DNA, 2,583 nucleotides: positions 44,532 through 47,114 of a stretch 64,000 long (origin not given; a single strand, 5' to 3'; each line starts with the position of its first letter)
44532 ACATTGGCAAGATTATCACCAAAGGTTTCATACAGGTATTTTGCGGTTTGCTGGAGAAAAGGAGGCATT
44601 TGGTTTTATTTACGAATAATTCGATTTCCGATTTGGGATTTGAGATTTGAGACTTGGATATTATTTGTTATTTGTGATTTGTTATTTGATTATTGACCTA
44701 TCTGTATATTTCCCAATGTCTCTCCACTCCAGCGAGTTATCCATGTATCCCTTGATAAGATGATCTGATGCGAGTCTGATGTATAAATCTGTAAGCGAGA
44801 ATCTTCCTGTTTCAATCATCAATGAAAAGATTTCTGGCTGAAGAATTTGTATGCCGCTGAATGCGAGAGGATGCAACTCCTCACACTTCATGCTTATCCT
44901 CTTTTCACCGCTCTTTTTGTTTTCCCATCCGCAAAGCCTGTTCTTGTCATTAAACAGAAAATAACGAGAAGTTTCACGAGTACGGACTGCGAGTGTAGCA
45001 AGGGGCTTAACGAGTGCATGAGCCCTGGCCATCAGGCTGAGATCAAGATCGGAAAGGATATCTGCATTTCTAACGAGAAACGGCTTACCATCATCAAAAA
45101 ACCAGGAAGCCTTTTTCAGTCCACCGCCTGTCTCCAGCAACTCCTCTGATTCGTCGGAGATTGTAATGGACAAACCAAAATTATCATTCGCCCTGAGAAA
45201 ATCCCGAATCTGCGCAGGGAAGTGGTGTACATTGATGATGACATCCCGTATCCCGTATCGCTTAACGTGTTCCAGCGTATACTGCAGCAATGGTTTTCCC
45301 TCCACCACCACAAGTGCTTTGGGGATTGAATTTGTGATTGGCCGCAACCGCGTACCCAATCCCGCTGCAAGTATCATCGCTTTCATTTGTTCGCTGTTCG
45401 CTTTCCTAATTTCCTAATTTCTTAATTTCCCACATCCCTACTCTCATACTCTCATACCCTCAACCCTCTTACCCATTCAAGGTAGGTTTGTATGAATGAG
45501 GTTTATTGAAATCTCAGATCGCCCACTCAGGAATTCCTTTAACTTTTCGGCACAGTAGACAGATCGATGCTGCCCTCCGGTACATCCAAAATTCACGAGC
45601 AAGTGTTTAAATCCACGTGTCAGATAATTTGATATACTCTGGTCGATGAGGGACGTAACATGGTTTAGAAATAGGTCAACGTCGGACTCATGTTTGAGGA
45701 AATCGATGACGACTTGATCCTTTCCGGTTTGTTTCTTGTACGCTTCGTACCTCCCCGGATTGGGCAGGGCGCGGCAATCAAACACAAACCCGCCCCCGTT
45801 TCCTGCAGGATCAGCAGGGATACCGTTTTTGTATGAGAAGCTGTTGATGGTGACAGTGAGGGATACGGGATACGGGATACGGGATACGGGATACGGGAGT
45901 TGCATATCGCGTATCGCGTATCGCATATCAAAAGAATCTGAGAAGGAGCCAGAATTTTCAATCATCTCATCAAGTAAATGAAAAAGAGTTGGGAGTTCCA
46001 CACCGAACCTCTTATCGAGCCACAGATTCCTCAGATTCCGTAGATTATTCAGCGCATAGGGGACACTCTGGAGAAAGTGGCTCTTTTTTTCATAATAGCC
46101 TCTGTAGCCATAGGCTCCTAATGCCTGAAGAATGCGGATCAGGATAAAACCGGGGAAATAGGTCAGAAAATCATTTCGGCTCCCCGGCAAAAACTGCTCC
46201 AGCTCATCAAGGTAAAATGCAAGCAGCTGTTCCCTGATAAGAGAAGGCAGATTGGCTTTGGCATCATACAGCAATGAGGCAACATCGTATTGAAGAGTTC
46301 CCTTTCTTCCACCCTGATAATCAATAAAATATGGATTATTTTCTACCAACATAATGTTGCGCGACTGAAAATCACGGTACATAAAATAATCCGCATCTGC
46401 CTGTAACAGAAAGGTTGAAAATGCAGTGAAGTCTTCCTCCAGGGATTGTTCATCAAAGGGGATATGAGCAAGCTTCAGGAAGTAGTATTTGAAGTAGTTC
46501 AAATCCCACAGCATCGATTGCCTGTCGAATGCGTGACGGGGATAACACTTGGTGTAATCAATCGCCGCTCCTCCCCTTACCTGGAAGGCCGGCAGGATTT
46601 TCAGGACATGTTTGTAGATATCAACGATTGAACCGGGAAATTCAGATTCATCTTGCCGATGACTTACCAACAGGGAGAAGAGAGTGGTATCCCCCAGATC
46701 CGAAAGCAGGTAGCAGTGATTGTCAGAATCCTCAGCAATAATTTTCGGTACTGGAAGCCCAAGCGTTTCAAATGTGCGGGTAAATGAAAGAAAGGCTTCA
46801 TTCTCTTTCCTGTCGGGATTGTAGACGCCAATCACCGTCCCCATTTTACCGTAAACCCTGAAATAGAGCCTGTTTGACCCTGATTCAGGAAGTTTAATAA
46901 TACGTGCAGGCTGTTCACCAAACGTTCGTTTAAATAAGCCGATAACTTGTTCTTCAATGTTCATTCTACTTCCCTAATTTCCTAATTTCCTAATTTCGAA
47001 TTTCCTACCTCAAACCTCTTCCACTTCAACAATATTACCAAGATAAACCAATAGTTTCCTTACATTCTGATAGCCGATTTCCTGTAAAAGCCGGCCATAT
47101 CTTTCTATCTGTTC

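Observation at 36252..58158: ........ octamer family: six loci, each reading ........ on the sense strand just after a stop codon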

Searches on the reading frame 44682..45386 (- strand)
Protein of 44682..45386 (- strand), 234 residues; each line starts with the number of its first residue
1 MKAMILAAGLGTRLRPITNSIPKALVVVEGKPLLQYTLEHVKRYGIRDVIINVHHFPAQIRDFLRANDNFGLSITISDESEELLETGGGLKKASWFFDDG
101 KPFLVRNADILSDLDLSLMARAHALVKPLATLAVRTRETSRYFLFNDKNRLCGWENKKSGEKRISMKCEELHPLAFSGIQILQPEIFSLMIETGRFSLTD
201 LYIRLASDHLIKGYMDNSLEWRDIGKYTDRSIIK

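Call 15: search_protein_families(library=pfam, proteins=[window:44682-45386:-])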
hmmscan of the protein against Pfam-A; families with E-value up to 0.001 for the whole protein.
window:44682-45386:- (234 aa): 2 families
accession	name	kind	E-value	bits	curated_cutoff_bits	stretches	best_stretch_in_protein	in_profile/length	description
PF00483.29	NTP_transferase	-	1.3e-23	84.3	21.2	1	2-228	1-233/245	Nucleotidyl transferase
PF12804.13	NTP_transf_3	-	1.3e-10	42.1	27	1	3-111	1-97/160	MobA-like NTP transferase domain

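Call 30: find_encoding_contigs(protein=window:44682-45386:-, flank=10000, max_places=10)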
Protein window:44682-45386:- (234 aa): 3 contigs read that carry it; 3 places shown.
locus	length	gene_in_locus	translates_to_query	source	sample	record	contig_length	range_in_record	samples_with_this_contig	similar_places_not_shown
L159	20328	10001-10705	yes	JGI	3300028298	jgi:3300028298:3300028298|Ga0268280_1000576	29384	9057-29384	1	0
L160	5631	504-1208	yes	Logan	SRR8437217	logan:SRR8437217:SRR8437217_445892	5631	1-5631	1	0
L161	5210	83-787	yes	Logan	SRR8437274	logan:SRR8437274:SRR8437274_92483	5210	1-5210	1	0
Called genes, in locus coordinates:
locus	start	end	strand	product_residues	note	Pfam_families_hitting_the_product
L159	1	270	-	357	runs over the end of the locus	PF00814:TsaD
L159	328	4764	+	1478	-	PF05359:DUF748, PF27051:TamB_N, PF04357:TamB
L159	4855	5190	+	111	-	-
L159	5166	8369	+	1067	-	PF00580:UvrD-helicase, PF13245:AAA_19 (faint), PF13361:UvrD_C, PF13538:UvrD_C_2 (faint), PF12705:PDDEXK_1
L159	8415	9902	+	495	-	PF01636:APH, PF22740:PapZ_C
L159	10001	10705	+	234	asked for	PF00483:NTP_transferase, PF12804:NTP_transf_3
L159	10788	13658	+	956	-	PF12705:PDDEXK_1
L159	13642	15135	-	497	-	PF01875:Memo, PF01871:AMMECR1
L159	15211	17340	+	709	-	PF01564:Spermine_synth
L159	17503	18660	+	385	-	PF04055:Radical_SAM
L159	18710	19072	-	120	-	PF05635:23S_rRNA_IVP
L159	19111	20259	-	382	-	PF19580:Exo_endo_phos_3, PF03372:Exo_endo_phos (weak), PF19580:Exo_endo_phos_3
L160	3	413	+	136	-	?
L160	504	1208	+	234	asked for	PF00483:NTP_transferase, PF12804:NTP_transf_3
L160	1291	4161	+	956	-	PF12705:PDDEXK_1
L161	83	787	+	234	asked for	PF00483:NTP_transferase, PF12804:NTP_transf_3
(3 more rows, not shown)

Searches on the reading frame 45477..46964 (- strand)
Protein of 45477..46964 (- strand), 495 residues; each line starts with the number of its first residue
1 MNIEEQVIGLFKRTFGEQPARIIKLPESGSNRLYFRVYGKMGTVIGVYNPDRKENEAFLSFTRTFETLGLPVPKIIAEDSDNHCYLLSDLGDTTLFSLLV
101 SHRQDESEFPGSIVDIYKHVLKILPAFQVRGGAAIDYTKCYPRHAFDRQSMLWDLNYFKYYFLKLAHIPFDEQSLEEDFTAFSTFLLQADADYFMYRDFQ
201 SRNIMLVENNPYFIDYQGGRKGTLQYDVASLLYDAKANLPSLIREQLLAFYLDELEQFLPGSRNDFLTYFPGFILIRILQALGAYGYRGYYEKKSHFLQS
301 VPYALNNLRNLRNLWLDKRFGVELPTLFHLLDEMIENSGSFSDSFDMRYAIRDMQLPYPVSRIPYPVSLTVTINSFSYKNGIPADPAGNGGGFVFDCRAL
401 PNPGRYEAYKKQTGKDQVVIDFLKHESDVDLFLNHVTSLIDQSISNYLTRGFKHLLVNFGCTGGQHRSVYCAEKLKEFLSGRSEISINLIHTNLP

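Call 15: search_protein_families(library=pfam, proteins=[window:45477-46964:-])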
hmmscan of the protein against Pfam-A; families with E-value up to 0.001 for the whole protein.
window:45477-46964:- (495 aa): 3 families
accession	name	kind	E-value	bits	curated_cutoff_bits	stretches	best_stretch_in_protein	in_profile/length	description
PF22740.1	PapZ_C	-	3e-33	115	27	1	369-492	1-118/121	RapZ C-terminal domain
PF01636.29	APH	-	2.9e-11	44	23.2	1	25-255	5-233/239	Phosphotransferase enzyme family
PF19974.5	TCAD9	-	0.00046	19.9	40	1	198-231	303-337/429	Ternary complex associated domain 9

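Call 27: find_related_loci(query=window:45477-46964:-, collection=metagenome_contigs, flank=10000)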
Query window:45477-46964:- (495 aa) in metagenome_contigs; peptide patterns used: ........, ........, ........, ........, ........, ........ (x = any residue, [..] = any of these).
600 stretches matched a pattern (row limit reached: there are more); 592 encode a relative of the query (tblastn E <= 1e-3); the best 80 are kept; 80 distinct loci.
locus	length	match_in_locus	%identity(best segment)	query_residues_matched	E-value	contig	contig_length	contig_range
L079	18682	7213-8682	66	5-494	0e+0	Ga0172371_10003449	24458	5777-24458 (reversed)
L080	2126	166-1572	55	4-494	0e+0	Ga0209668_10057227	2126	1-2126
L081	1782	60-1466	53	5-494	0e+0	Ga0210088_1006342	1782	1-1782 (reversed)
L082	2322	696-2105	53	3-494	0e+0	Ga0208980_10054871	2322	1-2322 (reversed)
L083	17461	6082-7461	53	5-492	1e-167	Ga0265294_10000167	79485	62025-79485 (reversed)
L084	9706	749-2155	55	1-493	8e-166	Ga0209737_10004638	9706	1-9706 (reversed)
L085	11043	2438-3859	52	4-494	6e-165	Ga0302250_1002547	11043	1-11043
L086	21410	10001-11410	52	2-494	2e-164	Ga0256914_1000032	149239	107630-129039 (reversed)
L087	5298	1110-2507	53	3-491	2e-167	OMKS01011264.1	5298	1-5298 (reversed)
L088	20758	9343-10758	54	1-494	8e-163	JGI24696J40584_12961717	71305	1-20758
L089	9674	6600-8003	50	1-491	4e-162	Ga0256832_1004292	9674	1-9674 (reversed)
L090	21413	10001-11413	52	1-494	4e-162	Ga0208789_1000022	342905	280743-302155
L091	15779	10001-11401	52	2-491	2e-161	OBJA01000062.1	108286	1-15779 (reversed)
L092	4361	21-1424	53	6-494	4e-166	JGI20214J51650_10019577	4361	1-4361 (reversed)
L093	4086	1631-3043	53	1-493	1e-166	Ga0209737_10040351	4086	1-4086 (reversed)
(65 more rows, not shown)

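Call 29: find_encoding_contigs(protein=window:45477-46964:-, flank=10000, max_places=10)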
Protein window:45477-46964:- (495 aa): no gene with exactly this product is on record in the collection.
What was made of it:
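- Tried and rejected: This failed (call 29).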

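Call 39: find_homologous_proteins(query=window:45477-46964:-, max_evalue=1e-100)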
Query window:45477-46964:- (495 aa): 7981 proteins with E <= 1e-100 among 8000 candidates; the best 120 are listed.
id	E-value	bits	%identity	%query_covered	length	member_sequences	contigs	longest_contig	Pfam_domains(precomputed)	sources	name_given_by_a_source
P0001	0.0e+0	1142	100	100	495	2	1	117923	PF22740.2,PF01636.30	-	-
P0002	2.0e-262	889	80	100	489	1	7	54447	PF22740.2,PF01636.30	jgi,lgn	jgi:aminoglycoside/choline kinase family phosphotransferase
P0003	1.7e-241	820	72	100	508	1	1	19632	PF22740.2,PF01636.30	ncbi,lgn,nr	ncbi:MAG: phosphotransferase [Bacteroidales bacterium]|nr:phosphotransferase [Bacteroidales bacteriu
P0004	4.4e-238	809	70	100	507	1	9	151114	PF22740.2,PF01636.30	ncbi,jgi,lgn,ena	-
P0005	2.7e-230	783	68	100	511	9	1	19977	PF22740.2,PF01636.30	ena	-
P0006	3.5e-227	773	70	100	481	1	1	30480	PF22740.2,PF01636.30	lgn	-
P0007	7.8e-225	765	68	99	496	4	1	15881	PF22740.2,PF01636.30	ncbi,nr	ncbi:MAG: phosphotransferase, partial [Bacteroidales bacterium]|nr:phosphotransferase [Bacteroidales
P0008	5.0e-223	759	67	100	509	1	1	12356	PF22740.2,PF01636.30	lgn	-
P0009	9.0e-220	749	66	100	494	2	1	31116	PF22740.2,PF01636.30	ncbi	ncbi:MAG: RNase adapter RapZ [Bacteroidota bacterium]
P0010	1.1e-217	742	66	99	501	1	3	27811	PF22740.2,PF01636.30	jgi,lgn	-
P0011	1.9e-213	728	66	99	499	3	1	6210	PF22740.2,PF01636.30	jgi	-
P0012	4.3e-210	717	65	100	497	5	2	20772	PF22740.2,PF01636.30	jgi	-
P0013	6.1e-201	686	64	100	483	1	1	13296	PF22740.2,PF01636.30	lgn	-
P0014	1.7e-194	665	62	100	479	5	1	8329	PF22740.2,PF01636.30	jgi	-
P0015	5.4e-193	660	62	98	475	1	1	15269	PF22740.2,PF01636.30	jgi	-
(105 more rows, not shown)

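Call 40: find_encoding_contigs(protein=P0002, flank=10000, max_places=3)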
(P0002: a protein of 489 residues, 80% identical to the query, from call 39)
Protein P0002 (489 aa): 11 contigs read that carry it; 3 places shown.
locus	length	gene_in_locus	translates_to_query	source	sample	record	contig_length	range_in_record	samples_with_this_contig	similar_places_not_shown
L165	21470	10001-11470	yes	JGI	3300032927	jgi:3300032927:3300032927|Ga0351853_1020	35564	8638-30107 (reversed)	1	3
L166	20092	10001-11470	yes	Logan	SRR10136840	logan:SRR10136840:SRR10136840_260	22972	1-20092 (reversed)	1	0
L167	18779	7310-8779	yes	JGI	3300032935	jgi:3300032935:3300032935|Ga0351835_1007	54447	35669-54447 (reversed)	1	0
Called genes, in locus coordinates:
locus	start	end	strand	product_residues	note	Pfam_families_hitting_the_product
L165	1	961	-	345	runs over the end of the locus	PF00814:TsaD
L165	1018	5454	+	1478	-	PF05359:DUF748, PF27051:TamB_N, PF04357:TamB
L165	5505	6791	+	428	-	PF18962:Por_Secre_tail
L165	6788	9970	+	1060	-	PF00580:UvrD-helicase, PF13245:AAA_19 (faint), PF13361:UvrD_C, PF13538:UvrD_C_2 (faint), PF12705:PDDEXK_1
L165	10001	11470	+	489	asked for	PF01636:APH, PF22740:PapZ_C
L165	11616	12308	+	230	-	PF00483:NTP_transferase, PF12804:NTP_transf_3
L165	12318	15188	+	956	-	PF12705:PDDEXK_1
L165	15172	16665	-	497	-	PF01875:Memo, PF01871:AMMECR1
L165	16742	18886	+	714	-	PF01564:Spermine_synth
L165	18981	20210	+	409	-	PF04055:Radical_SAM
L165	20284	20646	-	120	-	PF05635:23S_rRNA_IVP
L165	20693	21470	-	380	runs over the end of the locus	PF19580:Exo_endo_phos_3, PF03372:Exo_endo_phos (weak)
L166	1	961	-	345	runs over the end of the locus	PF00814:TsaD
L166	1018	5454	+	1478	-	PF05359:DUF748, PF27051:TamB_N, PF04357:TamB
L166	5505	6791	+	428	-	PF18962:Por_Secre_tail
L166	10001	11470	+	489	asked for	PF01636:APH, PF22740:PapZ_C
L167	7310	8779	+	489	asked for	PF01636:APH, PF22740:PapZ_C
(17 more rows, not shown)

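Call 41: find_encoding_contigs(protein=P0004, flank=10000, max_places=2)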
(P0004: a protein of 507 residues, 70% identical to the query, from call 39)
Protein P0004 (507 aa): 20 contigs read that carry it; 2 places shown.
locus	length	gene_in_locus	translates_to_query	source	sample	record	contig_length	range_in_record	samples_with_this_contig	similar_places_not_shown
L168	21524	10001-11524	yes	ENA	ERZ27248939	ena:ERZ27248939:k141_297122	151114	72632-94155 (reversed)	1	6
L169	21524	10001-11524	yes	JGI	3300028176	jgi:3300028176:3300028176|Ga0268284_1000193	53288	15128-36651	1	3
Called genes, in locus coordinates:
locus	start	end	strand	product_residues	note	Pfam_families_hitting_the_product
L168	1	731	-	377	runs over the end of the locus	PF00814:TsaD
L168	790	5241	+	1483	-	PF05359:DUF748 (weak), PF27051:TamB_N, PF04357:TamB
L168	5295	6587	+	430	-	PF18962:Por_Secre_tail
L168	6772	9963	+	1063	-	PF00580:UvrD-helicase, PF13245:AAA_19 (faint), PF13361:UvrD_C, PF13538:UvrD_C_2 (weak), PF12705:PDDEXK_1 (weak)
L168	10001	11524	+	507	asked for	PF01636:APH, PF22740:PapZ_C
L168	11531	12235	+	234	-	PF00753:Lactamase_B, PF12706:Lactamase_B_2 (weak)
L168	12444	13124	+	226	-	PF00483:NTP_transferase, PF12804:NTP_transf_3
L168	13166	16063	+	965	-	PF12705:PDDEXK_1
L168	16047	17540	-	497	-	PF01875:Memo, PF01871:AMMECR1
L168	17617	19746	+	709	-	PF01564:Spermine_synth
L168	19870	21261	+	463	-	PF02415:Chlam_PMP (faint), PF18962:Por_Secre_tail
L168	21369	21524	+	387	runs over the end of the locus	PF04055:Radical_SAM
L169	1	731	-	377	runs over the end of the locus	PF00814:TsaD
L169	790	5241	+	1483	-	PF05359:DUF748 (weak), PF27051:TamB_N, PF04357:TamB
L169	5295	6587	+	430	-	PF18962:Por_Secre_tail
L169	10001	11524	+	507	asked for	PF01636:APH, PF22740:PapZ_C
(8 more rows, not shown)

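Call 42: find_encoding_contigs(protein=P0003, flank=10000, max_places=2)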
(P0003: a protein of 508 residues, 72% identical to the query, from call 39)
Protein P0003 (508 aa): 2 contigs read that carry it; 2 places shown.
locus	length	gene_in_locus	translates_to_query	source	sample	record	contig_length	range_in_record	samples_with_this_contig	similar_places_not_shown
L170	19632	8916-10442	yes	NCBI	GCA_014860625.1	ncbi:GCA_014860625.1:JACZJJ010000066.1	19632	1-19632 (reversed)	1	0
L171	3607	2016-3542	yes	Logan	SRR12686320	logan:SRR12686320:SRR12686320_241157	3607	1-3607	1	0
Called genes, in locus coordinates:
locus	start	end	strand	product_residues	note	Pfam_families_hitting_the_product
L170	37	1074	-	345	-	PF00814:TsaD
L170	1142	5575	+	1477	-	PF05359:DUF748, PF27051:TamB_N, PF04357:TamB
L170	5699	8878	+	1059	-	PF00580:UvrD-helicase, PF13245:AAA_19 (faint), PF13361:UvrD_C, PF13538:UvrD_C_2 (faint), PF12705:PDDEXK_1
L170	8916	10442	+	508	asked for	PF01636:APH, PF22740:PapZ_C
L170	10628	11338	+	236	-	PF00483:NTP_transferase, PF12804:NTP_transf_3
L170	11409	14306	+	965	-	PF12705:PDDEXK_1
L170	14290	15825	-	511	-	PF01875:Memo, PF01871:AMMECR1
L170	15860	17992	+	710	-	PF01564:Spermine_synth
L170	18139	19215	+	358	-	PF04055:Radical_SAM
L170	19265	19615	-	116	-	PF05635:23S_rRNA_IVP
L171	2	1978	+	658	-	?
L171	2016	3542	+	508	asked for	PF01636:APH, PF22740:PapZ_C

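Call 44: find_encoding_contigs(protein=P0007, flank=10000, max_places=1)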
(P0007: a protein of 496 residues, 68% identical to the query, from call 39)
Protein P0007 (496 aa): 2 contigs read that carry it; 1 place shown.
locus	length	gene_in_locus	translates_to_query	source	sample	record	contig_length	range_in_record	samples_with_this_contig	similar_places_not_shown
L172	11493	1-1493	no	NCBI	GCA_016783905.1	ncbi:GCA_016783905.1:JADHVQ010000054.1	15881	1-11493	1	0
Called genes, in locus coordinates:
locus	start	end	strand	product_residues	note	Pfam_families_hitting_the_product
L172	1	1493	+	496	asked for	PF01636:APH, PF22740:PapZ_C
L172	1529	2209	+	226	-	PF00483:NTP_transferase, PF12804:NTP_transf_3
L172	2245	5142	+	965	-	PF12705:PDDEXK_1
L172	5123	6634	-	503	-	PF01875:Memo, PF01871:AMMECR1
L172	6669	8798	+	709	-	PF01564:Spermine_synth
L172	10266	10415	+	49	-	-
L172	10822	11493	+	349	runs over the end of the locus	PF04055:Radical_SAM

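Call 45: find_encoding_contigs(protein=P0009, flank=10000, max_places=1)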
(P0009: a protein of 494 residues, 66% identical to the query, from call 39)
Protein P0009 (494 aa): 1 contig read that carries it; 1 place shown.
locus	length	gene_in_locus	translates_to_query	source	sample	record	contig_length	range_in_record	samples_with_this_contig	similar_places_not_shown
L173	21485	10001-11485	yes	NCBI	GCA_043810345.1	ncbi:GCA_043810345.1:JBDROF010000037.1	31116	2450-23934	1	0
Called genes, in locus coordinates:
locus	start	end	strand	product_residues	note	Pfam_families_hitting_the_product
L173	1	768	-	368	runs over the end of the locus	PF00814:TsaD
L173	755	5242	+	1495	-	PF05359:DUF748, PF27051:TamB_N, PF04357:TamB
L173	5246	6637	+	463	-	PF18962:Por_Secre_tail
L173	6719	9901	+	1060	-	PF00580:UvrD-helicase, PF13245:AAA_19 (faint), PF13361:UvrD_C, PF13538:UvrD_C_2 (faint), PF12705:PDDEXK_1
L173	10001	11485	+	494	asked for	PF01636:APH, PF22740:PapZ_C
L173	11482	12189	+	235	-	PF00483:NTP_transferase, PF12804:NTP_transf_3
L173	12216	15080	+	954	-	PF12705:PDDEXK_1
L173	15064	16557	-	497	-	PF01875:Memo, PF01871:AMMECR1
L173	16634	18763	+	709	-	PF01564:Spermine_synth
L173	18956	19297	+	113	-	-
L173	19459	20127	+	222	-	PF20465:MmeI_hel (faint)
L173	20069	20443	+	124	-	PF20473:MmeI_Mtase (weak), PF07669:Eco57I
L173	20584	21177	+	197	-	PF12950:TaqI_C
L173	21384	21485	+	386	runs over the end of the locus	PF04055:Radical_SAM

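Call 46: find_encoding_contigs(protein=P0006, flank=10000, max_places=1)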
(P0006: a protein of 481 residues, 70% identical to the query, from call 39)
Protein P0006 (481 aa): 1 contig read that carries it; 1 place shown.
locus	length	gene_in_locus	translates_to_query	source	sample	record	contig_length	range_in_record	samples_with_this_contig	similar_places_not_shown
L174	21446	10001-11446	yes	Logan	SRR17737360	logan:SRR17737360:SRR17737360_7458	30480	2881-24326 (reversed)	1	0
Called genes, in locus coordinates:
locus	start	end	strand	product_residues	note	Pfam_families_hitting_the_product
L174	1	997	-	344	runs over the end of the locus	PF00814:TsaD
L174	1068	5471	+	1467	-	PF05359:DUF748, PF27051:TamB_N, PF04357:TamB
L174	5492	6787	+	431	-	PF18962:Por_Secre_tail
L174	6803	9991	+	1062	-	PF00580:UvrD-helicase, PF13245:AAA_19 (faint), PF13361:UvrD_C, PF13538:UvrD_C_2 (faint), PF12705:PDDEXK_1 (weak)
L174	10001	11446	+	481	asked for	PF01636:APH, PF22740:PapZ_C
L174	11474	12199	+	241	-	PF00753:Lactamase_B, PF12706:Lactamase_B_2 (faint)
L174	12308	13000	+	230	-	PF00483:NTP_transferase, PF12804:NTP_transf_3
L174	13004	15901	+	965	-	PF12705:PDDEXK_1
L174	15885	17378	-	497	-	PF01875:Memo, PF01871:AMMECR1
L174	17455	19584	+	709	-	PF01564:Spermine_synth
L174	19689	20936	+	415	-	PF04055:Radical_SAM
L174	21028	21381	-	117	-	PF05635:23S_rRNA_IVP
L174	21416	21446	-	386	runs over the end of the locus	PF19580:Exo_endo_phos_3, PF03372:Exo_endo_phos (weak), PF19580:Exo_endo_phos_3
